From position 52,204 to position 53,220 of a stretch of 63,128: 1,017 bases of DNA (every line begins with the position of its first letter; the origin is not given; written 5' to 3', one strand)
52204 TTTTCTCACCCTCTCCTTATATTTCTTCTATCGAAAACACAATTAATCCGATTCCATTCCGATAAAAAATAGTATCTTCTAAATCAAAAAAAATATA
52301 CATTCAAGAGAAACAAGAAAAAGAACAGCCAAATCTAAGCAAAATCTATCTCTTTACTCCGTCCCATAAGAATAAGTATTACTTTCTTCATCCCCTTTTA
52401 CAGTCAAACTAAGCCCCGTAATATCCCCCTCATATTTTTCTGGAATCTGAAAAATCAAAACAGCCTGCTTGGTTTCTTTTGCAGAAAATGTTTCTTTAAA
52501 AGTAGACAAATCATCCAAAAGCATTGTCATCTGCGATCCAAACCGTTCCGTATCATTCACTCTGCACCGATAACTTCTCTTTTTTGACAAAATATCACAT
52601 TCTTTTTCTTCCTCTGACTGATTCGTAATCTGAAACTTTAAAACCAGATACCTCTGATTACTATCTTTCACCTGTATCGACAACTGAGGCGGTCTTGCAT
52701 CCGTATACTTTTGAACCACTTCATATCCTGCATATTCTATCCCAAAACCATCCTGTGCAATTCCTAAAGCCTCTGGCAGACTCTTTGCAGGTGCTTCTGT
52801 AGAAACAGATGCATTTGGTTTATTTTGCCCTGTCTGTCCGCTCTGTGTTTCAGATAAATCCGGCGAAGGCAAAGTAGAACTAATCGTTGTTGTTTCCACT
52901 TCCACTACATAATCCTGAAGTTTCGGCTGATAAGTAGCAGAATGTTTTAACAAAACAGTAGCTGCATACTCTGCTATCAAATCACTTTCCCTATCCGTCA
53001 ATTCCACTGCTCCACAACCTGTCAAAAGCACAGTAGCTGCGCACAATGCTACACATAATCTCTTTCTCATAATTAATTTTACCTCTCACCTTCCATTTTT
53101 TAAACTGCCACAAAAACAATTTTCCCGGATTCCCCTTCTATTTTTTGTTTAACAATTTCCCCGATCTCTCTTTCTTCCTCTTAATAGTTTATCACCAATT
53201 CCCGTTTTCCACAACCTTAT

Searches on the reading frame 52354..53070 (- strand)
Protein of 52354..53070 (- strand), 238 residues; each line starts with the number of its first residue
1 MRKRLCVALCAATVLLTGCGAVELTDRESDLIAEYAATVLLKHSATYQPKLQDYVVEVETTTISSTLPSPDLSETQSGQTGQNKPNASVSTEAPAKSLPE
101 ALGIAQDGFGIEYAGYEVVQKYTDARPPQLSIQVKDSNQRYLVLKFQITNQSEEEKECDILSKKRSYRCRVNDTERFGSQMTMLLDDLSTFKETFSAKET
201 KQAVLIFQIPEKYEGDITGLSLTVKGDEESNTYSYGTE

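Call 75: find_encoding_contigs(protein=window:52354-53070:-, flank=3000, max_places=10)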
Protein window:52354-53070:- (238 aa): 23 contigs read that carry it; 9 places shown.
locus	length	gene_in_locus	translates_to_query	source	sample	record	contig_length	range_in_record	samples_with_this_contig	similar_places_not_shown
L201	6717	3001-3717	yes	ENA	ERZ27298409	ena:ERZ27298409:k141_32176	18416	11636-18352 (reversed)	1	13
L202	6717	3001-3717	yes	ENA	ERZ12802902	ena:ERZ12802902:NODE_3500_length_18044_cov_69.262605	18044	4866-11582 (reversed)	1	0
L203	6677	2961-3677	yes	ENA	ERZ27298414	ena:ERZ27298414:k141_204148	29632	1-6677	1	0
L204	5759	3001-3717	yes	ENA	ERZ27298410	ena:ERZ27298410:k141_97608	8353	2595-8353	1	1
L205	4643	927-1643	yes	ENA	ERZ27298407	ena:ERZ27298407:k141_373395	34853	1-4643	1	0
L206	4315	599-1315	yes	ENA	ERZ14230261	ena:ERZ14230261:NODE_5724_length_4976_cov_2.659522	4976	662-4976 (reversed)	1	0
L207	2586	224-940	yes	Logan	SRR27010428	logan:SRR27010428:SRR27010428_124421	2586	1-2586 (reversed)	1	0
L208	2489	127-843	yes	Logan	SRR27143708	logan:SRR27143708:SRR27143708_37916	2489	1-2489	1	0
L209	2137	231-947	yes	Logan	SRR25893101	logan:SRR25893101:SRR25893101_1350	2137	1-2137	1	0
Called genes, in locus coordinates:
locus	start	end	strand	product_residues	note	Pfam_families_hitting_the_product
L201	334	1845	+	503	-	PF00672:HAMP (weak), PF00512:HisKA, PF02518:HATPase_c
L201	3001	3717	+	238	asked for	-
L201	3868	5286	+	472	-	PF03323:GerA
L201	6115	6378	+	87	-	-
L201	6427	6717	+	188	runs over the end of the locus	-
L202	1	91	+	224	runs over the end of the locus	PF00072:Response_reg, PF00486:Trans_reg_C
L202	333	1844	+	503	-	PF00672:HAMP (weak), PF00512:HisKA, PF02518:HATPase_c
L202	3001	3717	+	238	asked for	-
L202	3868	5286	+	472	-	PF03323:GerA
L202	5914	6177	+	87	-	-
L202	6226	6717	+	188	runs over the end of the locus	-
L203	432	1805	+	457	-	PF00672:HAMP (weak), PF00512:HisKA, PF02518:HATPase_c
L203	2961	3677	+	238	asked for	-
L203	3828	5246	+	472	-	PF03323:GerA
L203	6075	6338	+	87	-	-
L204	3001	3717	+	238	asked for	-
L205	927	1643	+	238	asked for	-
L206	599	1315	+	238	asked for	-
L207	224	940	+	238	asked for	-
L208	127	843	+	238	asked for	-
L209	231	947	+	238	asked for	-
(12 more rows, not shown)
